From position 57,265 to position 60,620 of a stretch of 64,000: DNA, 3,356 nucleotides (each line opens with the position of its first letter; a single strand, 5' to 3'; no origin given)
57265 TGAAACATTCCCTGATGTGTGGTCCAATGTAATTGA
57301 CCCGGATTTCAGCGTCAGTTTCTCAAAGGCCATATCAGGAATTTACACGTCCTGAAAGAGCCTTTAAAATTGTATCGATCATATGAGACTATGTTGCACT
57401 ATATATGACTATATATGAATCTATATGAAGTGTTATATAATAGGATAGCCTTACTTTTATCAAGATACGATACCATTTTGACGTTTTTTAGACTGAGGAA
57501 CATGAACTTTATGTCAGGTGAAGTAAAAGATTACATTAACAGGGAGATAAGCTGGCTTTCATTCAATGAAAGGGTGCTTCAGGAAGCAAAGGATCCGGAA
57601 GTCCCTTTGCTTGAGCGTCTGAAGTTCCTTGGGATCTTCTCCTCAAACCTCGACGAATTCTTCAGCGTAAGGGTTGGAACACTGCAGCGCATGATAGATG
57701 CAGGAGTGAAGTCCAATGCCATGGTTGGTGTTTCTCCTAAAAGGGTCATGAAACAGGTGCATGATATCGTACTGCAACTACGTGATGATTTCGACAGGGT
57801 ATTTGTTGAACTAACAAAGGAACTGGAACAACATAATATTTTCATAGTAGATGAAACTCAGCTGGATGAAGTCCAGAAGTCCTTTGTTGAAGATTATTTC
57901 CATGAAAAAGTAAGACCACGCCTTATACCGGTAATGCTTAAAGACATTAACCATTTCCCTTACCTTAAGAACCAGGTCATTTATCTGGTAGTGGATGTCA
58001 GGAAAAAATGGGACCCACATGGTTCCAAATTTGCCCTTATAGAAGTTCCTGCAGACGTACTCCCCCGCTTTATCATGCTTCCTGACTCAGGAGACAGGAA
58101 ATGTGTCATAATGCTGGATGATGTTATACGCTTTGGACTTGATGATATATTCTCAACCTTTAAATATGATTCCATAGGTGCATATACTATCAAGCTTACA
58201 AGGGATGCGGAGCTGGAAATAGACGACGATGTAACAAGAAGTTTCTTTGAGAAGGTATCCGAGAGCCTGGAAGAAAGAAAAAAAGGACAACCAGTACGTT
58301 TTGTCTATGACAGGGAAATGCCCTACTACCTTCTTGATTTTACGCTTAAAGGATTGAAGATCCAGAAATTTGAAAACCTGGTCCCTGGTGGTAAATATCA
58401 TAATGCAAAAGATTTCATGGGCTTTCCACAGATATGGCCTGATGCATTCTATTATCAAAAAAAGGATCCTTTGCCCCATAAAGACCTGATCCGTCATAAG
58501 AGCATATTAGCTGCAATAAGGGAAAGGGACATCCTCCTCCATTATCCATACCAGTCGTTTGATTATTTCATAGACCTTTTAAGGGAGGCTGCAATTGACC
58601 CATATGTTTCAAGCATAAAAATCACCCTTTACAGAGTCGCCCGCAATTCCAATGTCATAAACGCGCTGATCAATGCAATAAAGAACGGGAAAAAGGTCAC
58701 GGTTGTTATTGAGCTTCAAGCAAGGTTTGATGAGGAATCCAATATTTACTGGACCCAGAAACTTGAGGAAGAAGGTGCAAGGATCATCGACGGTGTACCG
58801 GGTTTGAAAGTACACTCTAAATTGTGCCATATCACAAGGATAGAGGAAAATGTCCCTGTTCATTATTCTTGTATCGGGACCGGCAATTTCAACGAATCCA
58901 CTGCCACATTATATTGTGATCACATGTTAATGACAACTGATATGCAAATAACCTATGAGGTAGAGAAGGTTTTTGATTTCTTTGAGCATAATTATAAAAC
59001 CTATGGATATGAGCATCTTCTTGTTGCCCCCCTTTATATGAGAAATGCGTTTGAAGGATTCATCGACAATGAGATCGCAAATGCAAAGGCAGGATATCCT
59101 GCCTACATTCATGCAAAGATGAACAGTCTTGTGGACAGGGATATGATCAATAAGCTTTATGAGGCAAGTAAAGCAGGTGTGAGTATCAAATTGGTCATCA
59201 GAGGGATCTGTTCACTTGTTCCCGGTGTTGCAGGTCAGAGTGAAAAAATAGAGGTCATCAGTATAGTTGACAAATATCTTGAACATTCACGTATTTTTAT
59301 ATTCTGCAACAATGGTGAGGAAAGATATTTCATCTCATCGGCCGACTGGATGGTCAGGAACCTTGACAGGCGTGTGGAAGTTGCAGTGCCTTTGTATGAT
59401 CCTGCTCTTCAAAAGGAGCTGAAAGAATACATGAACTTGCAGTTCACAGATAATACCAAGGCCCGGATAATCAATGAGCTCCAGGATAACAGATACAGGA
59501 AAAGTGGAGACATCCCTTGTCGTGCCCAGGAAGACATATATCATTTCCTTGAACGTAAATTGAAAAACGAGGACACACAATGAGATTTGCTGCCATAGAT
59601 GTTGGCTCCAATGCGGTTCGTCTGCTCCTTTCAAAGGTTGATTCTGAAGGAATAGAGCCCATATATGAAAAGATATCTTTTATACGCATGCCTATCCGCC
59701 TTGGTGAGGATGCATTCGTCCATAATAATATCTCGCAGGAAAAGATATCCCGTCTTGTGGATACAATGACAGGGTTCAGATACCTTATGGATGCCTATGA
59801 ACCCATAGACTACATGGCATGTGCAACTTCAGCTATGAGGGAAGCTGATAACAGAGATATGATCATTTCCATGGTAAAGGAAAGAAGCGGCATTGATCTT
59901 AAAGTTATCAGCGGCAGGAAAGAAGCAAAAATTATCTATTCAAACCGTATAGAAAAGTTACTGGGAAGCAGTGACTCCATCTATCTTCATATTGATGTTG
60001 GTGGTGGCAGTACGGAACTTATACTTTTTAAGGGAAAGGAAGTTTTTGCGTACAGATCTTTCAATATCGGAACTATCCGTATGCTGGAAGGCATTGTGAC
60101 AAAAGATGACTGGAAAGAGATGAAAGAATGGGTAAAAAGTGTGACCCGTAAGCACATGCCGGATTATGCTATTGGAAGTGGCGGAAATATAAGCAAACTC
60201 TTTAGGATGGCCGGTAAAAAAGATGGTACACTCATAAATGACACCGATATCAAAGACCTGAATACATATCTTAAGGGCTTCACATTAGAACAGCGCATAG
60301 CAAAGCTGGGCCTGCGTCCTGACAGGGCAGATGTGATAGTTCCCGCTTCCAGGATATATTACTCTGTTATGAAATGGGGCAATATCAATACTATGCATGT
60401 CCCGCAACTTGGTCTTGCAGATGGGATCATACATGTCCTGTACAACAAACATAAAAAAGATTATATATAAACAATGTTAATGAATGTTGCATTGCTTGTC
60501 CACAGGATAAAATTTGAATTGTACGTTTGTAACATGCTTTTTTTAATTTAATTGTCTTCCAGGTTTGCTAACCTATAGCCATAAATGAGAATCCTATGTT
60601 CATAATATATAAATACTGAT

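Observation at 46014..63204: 17-kb polyphosphate island combining synthesis, degradation, granule-binding, membrane, redox and cytoskeleton-like genes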

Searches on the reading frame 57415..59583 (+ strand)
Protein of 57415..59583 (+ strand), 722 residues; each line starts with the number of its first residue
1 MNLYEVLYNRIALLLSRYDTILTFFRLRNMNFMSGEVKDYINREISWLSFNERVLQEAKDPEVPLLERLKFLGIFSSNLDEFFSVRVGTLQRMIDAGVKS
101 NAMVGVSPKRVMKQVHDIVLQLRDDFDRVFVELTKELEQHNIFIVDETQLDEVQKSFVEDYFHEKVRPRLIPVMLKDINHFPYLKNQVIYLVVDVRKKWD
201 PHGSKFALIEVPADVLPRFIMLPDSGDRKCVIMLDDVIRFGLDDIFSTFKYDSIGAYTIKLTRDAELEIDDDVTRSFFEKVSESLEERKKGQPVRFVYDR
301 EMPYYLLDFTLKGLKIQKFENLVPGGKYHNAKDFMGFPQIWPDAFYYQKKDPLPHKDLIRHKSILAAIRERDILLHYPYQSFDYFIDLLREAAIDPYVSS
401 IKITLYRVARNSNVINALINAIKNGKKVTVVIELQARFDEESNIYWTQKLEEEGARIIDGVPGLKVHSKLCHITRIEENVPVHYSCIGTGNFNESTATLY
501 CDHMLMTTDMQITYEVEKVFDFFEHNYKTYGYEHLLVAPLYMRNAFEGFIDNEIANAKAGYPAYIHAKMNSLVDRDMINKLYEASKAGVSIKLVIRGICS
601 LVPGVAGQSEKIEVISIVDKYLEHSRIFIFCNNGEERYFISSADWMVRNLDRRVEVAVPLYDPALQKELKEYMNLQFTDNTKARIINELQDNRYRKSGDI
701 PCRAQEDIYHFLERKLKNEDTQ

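Call 3: search_protein_families(library=pfam, proteins=[window:57415-59583:+], max_evalue=0.01)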
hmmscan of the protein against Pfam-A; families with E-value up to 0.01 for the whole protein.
window:57415-59583:+ (722 aa): 6 families
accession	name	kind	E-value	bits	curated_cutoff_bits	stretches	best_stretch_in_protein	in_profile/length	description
PF13090.12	PP_kinase_C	-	3e-69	232.4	25.8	1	535-704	1-171/172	Polyphosphate kinase C-terminal domain 2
PF17941.7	PP_kinase_C_1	-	1.4e-67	226.9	25.7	1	364-528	2-166/167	Polyphosphate kinase C-terminal domain 1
PF02503.22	PP_kinase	-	2.4e-51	174.5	31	1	154-337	2-183/183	Polyphosphate kinase middle domain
PF13089.11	PP_kinase_N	-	5.4e-37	126.8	23.8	1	40-145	1-107/107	Polyphosphate kinase N-terminal domain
PF13091.12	PLDc_2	-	1.5e-16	60.8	27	2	399-521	10-129/132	PLD-like domain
PF09565.16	RE_NgoFVII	-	0.0015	18.3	23.8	0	608-675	78-147/162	NgoFVII restriction endonuclease N-terminal PLD domain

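Call 8: find_related_loci(query=window:57415-59583:+, collection=genome_contigs, flank=10000)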
Query window:57415-59583:+ (722 aa) in genome_contigs; peptide patterns used: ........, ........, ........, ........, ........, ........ (x = any residue, [..] = any of these).
284 stretches matched a pattern; 243 encode a relative of the query (tblastn E <= 1e-3); the best 80 are kept; 80 distinct loci.
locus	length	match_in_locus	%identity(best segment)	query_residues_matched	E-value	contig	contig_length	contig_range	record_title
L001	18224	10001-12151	85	1-718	0e+0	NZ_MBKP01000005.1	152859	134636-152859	Methanolobus psychrotolerans strain YSF-03 NODE_6_length_152629_cov_37.969830, whole genome shotgun sequence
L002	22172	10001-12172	82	1-722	0e+0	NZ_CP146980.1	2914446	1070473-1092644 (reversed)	Methanolobus sp. ZRKC2 chromosome, complete genome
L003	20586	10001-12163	83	1-721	0e+0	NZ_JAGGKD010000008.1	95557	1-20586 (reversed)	Methanolobus bombayensis strain DSM 7082 Ga0451168_08, whole genome shotgun sequence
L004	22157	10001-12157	82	1-719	0e+0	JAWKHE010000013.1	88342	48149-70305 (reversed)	MAG: Methanolobus sp. isolate AC3.18 AC3.18.fa-13, whole genome shotgun sequence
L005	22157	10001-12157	82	1-719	0e+0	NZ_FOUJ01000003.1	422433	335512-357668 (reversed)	Methanolobus profundi strain Mob M, whole genome shotgun sequence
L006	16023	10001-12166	81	1-722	0e+0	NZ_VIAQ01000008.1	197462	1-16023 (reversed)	Methanolobus vulcani strain B1d Joined_contig_5, whole genome shotgun sequence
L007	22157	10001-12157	82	1-719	0e+0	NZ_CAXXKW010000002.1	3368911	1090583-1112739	MAG: uncultured Methanolobus sp. isolate 63462039-51cf-4655-9c85-af1f4e349c88 contig_2, whole genome shotgun sequence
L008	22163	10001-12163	81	1-721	0e+0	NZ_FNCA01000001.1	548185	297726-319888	Methanolobus vulcani strain PL 12/M, whole genome shotgun sequence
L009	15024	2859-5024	83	1-722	0e+0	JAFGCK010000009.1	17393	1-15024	MAG: Methanosarcinaceae archaeon isolate Zod_Metabat.1106 k87_569708, whole genome shotgun sequence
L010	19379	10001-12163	81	1-721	0e+0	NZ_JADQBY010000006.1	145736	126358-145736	MAG: Methanolobus sp. isolate Soudan_27 NODE_85_length_145736_cov_114.929174, whole genome shotgun sequence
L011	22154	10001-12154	81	1-718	0e+0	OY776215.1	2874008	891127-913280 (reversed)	MAG: uncultured Methanolobus sp. isolate 56865bd2-6141-42f0-955c-5236203a12ea genome assembly, chromosome: 1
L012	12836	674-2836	80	1-721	0e+0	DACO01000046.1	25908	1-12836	MAG TPA_asm: Methanolobus sp. UBA118 UBA118_contig_3088, whole genome shotgun sequence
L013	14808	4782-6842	81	33-719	0e+0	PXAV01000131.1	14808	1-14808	MAG: Methanosarcinaceae archaeon isolate T3Sed10_220R1 T3-Sed10-C8397, whole genome shotgun sequence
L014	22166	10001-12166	92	1-722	0e+0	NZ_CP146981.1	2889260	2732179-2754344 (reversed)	Methanolobus sp. WCC5 chromosome, complete genome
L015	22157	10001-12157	74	1-716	0e+0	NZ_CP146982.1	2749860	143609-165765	Methanolobus sp. ZRKC3 chromosome, complete genome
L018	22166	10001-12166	84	1-722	0e+0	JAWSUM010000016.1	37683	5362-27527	MAG: Methanolobus sp. isolate B4G8CH4-11 NODE_273_length_37683_cov_5.505368, whole genome shotgun sequence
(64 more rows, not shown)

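Call 43: search_protein_families(library=pfam, proteins=[L014:30-1616:+, L014:1633-2124:+, L014:2320-2892:+, L014:2909-3265:+, L014:16678-17646:-, L014:17995-18735:+, L014:18748-20682:+, L014:20926-21342:+], max_evalue=0.001)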
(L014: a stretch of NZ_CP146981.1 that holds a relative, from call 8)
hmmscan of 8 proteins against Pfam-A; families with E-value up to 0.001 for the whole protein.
L014:30-1616:+ (528 aa): 5 families
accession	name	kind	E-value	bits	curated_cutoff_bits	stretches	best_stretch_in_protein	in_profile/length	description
PF00015.26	MCPsignal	-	1.6e-51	175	34.6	1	267-454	5-171/172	Methyl-accepting chemotaxis protein (MCP) signalling domain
PF18947.5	HAMP_2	-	4.7e-14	52.5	24.3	1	85-145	3-63/67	HAMP domain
PF00672.30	HAMP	-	0.00015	22.4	25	0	158-194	17-53/53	HAMP domain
PF07889.17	DUF1664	-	0.00028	21.4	34.6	0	179-264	37-122/124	Protein of unknown function (DUF1664)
PF06456.18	Arfaptin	-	0.00084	19.4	32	0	398-505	27-133/229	Arfaptin-like domain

L014:1633-2124:+ (163 aa): 1 family
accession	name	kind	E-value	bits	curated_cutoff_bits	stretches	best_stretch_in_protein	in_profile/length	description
PF01584.24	CheW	-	7.9e-44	149.1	23.5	1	17-154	1-137/138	CheW-like domain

L014:2320-2892:+ (190 aa): 1 family
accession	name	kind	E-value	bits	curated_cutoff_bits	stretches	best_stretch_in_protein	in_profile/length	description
PF01739.24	CheR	-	5.9e-37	127.4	27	1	4-176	12-186/195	CheR methyltransferase, SAM binding domain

L014:2909-3265:+ (118 aa): 1 family
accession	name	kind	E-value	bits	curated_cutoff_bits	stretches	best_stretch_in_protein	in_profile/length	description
PF13508.13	Acetyltransf_7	-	0.00073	20.3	27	1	37-101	12-82/84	Acetyltransferase (GNAT) domain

L014:16678-17646:- (322 aa): 1 family
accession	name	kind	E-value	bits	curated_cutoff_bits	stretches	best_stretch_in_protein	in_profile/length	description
PF01916.23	DS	-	1.3e-102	343.5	27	1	28-309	1-287/288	Deoxyhypusine synthase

L014:17995-18735:+ (246 aa): 0 families

L014:18748-20682:+ (644 aa): 3 families
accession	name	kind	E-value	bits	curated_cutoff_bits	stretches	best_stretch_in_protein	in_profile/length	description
PF01968.24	Hydantoinase_A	-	1.6e-31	110.1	22.9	1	179-320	1-145/291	Hydantoinase/oxoprolinase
PF05378.19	Hydant_A_N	-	5.2e-29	101.6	25.2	1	5-159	2-175/176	Hydantoinase/oxoprolinase N-terminal region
PF13941.12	MutL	-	2e-05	24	27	0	234-282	219-272/450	MutL protein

L014:20926-21342:+ (138 aa): 0 families

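Call 81: search_protein_families(library=pfam, proteins=[L008:219-4160:-, L015:2058-2987:-, L015:1542-1889:-, L015:4893-5198:-, L010:3410-4291:-, L010:157-648:+], max_evalue=0.001)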
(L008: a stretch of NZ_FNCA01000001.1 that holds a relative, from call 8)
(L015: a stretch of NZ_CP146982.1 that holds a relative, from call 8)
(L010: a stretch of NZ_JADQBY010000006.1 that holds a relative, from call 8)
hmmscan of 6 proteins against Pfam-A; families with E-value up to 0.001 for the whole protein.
L008:219-4160:- (1313 aa): 14 families
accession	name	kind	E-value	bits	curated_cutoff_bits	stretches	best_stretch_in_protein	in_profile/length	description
PF08448.16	PAS_4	-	8.3e-60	200.3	23.1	3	567-677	2-110/110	PAS fold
PF13426.13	PAS_9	-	5e-59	197.4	27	4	570-674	1-103/103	PAS domain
PF00989.32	PAS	-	5e-45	152.6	22.6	2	561-672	2-113/113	PAS fold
PF08447.18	PAS_3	-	6.3e-39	132.6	25.6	2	711-800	3-89/89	PAS fold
PF13188.13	PAS_8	-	9.3e-38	127.3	21.8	3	823-870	6-51/65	PAS domain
PF13185.12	GAF_2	-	9e-30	104.1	28.6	1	153-295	2-135/136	GAF domain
PF02518.31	HATPase_c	-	4.6e-28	98.3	26.4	1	1199-1309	2-110/111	Histidine kinase-, DNA gyrase B-, and HSP90-like ATPase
PF00512.31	HisKA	-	8.9e-21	74.2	26.9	1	1085-1152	2-66/66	His Kinase A (phospho-acceptor) domain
PF01590.32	GAF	-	6.8e-08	33.6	22.4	1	155-293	2-131/133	GAF domain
PF12860.13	PAS_7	-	1.4e-07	32.1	27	0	384-428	71-114/115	PAS fold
PF17202.10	sCache_3_3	-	5.4e-06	27.1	28.8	0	1028-1056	64-92/107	Single cache domain 3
PF17201.10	Cache_3-Cache_2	-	2.2e-05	24.3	27.7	0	1013-1054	141-177/299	Cache 3/Cache 2 fusion domain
PF24820.1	Diguanyl_cycl_sensor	-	0.00029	21.2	28.1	0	823-856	1-34/109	Diguanylate cyclase-like sensor domain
PF13596.12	PAS_10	-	0.00058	20.9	22.1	0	964-1062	15-106/106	PAS domain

L015:2058-2987:- (309 aa): 11 families
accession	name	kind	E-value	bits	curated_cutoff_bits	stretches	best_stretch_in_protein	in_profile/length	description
PF00989.32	PAS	-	1.2e-17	64.4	22.6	2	233-293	3-63/113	PAS fold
PF08448.16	PAS_4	-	1.5e-16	61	23.1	2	77-180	4-108/110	PAS fold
PF13426.13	PAS_9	-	2.5e-13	50.6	27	1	79-179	2-103/103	PAS domain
PF24820.1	Diguanyl_cycl_sensor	-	8.1e-09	35.8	28.1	1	244-295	9-59/109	Diguanylate cyclase-like sensor domain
PF09339.16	HTH_IclR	-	1.5e-06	28.3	22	1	14-51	11-48/52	IclR helix-turn-helix domain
PF13188.13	PAS_8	-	9.7e-06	25.8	21.8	0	234-288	4-56/65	PAS domain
PF13412.12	HTH_24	-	7.2e-05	22.7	21.9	1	14-51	11-47/48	Winged helix-turn-helix DNA-binding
PF07106.19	TBPIP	-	7.7e-05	23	22.8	1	9-64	4-61/62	TBPIP/Hop2 winged helix domain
PF08279.18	HTH_11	-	8.7e-05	22.8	25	1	10-50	4-44/55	HTH domain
PF01022.26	HTH_5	-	0.00038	20.7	22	1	21-52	15-46/47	Bacterial regulatory protein, arsR family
PF24033.1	DUF7342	-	0.00082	19.8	31.6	0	9-67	5-63/150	Family of unknown function (DUF7342)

L015:1542-1889:- (115 aa): 4 families
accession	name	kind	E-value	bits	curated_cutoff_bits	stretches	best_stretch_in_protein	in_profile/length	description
PF13426.13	PAS_9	-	9.8e-14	51.9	27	1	11-106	7-103/103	PAS domain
PF08447.18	PAS_3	-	2.9e-07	31.1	25.6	1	17-87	2-75/89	PAS fold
PF00989.32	PAS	-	1.1e-06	29.1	22.6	1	11-104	18-113/113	PAS fold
PF13188.13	PAS_8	-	0.00087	19.6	21.8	0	13-45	19-50/65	PAS domain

L015:4893-5198:- (101 aa): 1 family
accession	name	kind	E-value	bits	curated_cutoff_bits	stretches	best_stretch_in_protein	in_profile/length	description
PF12158.14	DUF3592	-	3.4e-07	31.3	25.3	1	42-97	15-80/84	Domain of unknown function (DUF3592)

L010:3410-4291:- (293 aa): 0 families

L010:157-648:+ (163 aa): 1 family
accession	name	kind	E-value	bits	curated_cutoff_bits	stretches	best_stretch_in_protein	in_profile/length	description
PF01584.24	CheW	-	1.6e-44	151.3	23.5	1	17-154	1-137/138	CheW-like domain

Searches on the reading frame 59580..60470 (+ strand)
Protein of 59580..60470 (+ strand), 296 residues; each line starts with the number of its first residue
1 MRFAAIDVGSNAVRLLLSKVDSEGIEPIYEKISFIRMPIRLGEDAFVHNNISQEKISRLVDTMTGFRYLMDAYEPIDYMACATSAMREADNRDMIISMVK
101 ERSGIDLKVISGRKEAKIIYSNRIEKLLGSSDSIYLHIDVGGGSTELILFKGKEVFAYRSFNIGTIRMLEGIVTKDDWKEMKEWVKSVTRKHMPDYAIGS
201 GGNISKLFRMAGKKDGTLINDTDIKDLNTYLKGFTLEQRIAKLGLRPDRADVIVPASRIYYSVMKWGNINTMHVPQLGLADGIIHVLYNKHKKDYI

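Call 3: search_protein_families(library=pfam, proteins=[window:59580-60470:+], max_evalue=0.01)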
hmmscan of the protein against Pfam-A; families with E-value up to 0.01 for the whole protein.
window:59580-60470:+ (296 aa): 1 family
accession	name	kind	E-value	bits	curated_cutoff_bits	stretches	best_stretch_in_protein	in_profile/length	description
PF02541.22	Ppx-GppA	-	1.2e-36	127.1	27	1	37-288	18-282/285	Ppx/GppA phosphatase family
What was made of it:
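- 59580..60470 (+): Short PPX (domains I-II only, 296 aa). ATGA overlap with ppk1. Pfam Ppx-GppA (call 3).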

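Call 17: search_protein_families(library=ncbifam, proteins=[window:59580-60470:+], max_evalue=0.01)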
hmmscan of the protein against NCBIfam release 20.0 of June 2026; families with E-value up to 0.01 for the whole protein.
window:59580-60470:+ (296 aa): 4 families
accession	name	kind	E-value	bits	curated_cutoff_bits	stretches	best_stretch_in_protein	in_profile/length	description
TIGR03706.1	exo_poly_only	exception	2.3e-61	207.7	307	1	2-286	1-297/300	exopolyphosphatase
NF008260.0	PRK11031.1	equivalog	1.7e-18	67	624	1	3-173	8-172/496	guanosine-5'-triphosphate,3'-diphosphate diphosphatase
NF008108.0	PRK10854.1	equivalog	1.4e-16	59.8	864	1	2-289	12-307/513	exopolyphosphatase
NF007992.0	PRK10719.1-3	equivalog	0.0088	14.9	598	0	104-230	122-241/478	ethanolamine ammonia-lyase reactivating factor EutA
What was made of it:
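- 59580..60470 (+): TIGR03706, 207.7 bits (call 17).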
